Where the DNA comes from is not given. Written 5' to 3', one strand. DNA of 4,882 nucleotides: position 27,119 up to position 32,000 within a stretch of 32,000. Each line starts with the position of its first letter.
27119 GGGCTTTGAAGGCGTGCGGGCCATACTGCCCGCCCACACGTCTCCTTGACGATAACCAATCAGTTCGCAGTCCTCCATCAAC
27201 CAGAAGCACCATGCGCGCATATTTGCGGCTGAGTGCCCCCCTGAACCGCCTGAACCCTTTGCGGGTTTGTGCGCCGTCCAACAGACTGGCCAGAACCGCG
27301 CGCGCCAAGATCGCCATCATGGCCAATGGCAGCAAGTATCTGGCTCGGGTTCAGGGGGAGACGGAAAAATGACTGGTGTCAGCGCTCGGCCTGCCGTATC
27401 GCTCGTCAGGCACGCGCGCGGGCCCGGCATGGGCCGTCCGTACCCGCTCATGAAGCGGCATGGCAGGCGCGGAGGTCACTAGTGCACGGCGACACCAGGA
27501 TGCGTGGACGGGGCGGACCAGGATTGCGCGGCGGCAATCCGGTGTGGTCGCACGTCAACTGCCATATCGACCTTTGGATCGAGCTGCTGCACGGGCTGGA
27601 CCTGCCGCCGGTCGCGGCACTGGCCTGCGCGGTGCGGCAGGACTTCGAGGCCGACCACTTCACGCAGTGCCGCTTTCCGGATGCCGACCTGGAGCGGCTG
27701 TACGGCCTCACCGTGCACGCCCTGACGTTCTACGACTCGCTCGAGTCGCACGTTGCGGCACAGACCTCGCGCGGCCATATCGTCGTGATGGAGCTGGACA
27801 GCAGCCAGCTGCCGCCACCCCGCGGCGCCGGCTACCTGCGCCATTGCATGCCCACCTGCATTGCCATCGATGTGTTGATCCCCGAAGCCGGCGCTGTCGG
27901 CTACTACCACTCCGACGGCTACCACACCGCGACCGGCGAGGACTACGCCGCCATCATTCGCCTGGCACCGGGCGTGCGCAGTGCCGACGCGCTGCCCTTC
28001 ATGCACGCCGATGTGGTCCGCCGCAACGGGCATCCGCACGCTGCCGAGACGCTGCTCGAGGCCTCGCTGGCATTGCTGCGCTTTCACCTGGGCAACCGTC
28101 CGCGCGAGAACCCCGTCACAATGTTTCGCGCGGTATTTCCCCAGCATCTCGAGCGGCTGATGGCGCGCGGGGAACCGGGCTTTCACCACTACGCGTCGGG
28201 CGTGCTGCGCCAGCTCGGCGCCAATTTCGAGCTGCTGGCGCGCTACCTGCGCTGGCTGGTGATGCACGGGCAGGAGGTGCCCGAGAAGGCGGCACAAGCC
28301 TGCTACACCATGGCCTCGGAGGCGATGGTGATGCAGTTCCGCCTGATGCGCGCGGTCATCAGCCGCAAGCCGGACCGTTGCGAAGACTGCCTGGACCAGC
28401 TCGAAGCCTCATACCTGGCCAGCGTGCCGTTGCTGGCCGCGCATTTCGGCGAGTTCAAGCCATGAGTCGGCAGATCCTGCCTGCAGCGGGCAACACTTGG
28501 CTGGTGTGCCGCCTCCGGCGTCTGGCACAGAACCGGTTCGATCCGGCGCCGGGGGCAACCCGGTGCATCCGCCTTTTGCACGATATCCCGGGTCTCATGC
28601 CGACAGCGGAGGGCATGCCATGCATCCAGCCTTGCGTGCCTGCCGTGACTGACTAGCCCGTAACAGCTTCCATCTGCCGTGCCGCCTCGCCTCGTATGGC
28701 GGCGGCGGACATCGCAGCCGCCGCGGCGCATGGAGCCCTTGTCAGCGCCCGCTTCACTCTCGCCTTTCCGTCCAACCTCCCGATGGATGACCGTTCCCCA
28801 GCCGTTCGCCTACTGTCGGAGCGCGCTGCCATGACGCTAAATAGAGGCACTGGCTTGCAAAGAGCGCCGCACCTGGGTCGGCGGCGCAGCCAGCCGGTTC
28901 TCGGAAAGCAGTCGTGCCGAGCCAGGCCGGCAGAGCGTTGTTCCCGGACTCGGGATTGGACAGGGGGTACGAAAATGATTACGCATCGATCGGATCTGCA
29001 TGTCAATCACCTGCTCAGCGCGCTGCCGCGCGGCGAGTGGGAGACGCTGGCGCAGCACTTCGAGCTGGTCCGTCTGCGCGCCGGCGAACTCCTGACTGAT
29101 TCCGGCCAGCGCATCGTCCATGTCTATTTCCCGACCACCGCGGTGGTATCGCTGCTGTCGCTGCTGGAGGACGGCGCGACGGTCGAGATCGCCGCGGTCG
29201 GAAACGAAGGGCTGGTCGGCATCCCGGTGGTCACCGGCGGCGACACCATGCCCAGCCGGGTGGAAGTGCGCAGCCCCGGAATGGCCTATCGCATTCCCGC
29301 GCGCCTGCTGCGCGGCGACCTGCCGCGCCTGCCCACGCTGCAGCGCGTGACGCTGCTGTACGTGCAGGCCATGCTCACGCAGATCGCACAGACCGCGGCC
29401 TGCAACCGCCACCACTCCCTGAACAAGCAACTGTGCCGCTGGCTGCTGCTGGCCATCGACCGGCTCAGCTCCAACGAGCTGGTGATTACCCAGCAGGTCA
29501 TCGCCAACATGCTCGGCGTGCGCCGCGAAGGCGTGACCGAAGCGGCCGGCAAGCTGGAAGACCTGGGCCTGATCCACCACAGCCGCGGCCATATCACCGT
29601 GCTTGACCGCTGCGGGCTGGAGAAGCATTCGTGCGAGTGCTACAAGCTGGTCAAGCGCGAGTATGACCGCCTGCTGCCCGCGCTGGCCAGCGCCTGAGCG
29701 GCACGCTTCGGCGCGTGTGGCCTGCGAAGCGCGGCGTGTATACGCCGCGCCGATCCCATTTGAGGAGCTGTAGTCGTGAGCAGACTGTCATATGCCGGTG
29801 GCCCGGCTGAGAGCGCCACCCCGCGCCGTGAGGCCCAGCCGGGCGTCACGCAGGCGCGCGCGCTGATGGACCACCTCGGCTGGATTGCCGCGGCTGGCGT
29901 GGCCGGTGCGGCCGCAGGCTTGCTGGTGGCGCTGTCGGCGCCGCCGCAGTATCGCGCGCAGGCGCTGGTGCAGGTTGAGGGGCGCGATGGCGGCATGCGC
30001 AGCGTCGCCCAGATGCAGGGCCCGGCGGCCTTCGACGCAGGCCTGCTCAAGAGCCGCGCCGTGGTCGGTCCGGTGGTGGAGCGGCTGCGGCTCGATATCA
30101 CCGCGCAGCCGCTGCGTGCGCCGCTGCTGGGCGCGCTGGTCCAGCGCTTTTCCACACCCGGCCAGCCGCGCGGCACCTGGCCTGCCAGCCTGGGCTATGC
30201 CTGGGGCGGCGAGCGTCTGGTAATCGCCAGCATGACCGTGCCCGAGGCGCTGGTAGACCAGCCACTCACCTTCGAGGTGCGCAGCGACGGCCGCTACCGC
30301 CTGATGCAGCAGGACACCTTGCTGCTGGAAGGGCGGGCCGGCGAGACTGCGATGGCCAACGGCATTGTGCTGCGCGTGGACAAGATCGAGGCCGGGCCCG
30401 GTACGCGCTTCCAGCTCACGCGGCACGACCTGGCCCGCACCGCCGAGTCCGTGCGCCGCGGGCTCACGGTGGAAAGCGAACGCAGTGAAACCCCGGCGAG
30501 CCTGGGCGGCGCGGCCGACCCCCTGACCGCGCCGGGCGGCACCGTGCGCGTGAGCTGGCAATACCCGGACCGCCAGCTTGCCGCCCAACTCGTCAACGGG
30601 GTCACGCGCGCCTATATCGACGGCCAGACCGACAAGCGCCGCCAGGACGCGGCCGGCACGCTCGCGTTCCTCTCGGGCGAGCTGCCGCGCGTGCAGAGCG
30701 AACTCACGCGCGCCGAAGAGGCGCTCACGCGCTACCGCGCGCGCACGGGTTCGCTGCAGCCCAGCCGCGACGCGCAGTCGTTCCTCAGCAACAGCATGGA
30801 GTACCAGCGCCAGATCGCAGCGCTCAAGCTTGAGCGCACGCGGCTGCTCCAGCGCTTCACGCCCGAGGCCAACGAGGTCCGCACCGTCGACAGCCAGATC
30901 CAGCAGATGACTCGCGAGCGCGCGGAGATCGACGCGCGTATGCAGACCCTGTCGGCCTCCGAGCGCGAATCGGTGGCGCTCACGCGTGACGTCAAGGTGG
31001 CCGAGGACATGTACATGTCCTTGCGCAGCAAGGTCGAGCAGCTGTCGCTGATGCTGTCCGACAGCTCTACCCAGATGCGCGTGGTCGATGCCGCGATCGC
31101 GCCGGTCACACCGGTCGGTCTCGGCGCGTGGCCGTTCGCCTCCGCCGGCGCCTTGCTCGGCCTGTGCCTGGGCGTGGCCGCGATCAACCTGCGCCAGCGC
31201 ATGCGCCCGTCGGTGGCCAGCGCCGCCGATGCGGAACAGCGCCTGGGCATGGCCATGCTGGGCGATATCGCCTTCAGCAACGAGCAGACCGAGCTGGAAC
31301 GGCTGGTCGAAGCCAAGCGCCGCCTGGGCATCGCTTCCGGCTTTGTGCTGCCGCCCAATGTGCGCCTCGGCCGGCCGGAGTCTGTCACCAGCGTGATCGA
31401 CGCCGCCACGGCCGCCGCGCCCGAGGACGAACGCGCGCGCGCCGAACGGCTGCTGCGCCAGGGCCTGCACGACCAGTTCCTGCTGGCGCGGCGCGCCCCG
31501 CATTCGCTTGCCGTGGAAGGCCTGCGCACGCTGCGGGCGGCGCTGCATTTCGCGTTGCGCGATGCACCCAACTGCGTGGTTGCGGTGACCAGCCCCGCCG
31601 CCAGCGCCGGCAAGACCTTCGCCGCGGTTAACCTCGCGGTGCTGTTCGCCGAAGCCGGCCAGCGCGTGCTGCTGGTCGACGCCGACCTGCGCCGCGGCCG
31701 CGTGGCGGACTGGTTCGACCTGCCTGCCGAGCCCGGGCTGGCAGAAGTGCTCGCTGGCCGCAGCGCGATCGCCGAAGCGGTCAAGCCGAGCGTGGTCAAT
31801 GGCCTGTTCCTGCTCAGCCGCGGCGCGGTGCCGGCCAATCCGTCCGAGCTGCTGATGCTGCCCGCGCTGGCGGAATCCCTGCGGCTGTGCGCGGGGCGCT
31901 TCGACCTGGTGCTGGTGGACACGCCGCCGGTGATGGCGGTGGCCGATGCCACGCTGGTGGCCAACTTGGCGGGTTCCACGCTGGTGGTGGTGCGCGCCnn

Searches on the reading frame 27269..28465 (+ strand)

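Call 8: search_protein_families(library=pfam, proteins=[window:27269-28465:+])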
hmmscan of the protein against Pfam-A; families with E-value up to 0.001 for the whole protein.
window:27269-28465:+ (398 aa): 1 family
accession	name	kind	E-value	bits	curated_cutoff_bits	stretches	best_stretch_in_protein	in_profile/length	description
PF08893.15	DUF1839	-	3.1e-137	457.4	22.5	1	79-390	3-312/313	Domain of unknown function (DUF1839)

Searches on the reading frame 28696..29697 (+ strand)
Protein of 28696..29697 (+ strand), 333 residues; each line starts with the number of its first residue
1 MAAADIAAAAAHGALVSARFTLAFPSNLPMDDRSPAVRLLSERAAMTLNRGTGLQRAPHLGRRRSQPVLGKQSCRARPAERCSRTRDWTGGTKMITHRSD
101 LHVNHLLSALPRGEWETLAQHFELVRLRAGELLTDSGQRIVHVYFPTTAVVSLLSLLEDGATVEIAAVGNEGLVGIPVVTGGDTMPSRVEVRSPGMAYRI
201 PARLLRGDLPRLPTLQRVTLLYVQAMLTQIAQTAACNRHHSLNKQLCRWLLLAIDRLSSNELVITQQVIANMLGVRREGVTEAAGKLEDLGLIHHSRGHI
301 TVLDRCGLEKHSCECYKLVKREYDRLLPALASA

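Call 8: search_protein_families(library=pfam, proteins=[window:28696-29697:+])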
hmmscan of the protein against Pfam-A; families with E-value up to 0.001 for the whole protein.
window:28696-29697:+ (333 aa): 3 families
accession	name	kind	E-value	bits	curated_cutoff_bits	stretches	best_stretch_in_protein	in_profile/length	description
PF13545.12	HTH_Crp_2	-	2.7e-14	53.3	27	1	245-310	2-69/70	Crp-like helix-turn-helix domain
PF00027.35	cNMP_binding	-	6.7e-06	26.4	27.5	1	125-205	2-82/89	Cyclic nucleotide-binding domain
PF12802.13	MarR_2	-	0.00043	20.8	27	0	250-295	10-52/61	MarR family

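Call 22: find_encoding_contigs(protein=window:28696-29697:+, flank=10000, max_places=4)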
Protein window:28696-29697:+ (333 aa): no gene with exactly this product is on record in the collection.

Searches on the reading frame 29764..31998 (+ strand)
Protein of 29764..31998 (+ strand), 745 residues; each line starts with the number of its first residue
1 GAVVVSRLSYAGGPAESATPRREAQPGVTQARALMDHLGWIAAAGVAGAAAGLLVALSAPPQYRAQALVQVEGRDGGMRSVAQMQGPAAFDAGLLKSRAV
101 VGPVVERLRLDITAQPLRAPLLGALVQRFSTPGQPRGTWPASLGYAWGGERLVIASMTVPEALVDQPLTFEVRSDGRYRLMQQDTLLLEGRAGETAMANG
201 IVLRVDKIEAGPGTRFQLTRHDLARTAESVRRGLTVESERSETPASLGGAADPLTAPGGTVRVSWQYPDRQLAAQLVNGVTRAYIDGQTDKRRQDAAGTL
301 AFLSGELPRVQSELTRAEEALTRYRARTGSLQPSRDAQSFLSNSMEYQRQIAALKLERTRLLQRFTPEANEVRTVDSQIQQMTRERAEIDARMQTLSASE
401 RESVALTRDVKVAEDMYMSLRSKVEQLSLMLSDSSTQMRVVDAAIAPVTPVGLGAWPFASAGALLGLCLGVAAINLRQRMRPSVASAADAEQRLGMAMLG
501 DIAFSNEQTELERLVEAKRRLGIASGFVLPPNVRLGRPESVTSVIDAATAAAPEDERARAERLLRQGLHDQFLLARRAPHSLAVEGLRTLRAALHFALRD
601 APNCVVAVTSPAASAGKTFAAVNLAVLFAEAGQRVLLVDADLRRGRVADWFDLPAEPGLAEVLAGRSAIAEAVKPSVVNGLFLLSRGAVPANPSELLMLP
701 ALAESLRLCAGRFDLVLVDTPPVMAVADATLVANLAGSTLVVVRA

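Call 8: search_protein_families(library=pfam, proteins=[window:29764-31998:+])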
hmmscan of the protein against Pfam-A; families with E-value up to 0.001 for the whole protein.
window:29764-31998:+ (745 aa): 6 families
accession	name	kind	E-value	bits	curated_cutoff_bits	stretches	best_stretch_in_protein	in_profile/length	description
PF23607.1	WZC_N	-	4.1e-26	92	27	1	112-221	1-110/110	Tyrosine-protein kinase Wzc, N-terminal domain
PF13807.11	GNVR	-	3.2e-10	40.2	27.7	1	400-478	3-81/82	G-rich domain on putative tyrosine kinase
PF13614.12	AAA_31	-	1.8e-08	34.9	27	1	606-730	4-135/177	AAA domain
PF02706.20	Wzz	-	4.6e-08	33.7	25.5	1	32-106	10-89/91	Chain length determinant protein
PF01656.29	CbiA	-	4.9e-07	30.2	25.4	1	606-642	1-37/125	CobQ/CobB/MinD/ParA nucleotide binding domain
PF10609.15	ParA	-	6.8e-05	22.8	27.1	1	605-743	5-142/246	NUBPL iron-transfer P-loop NTPase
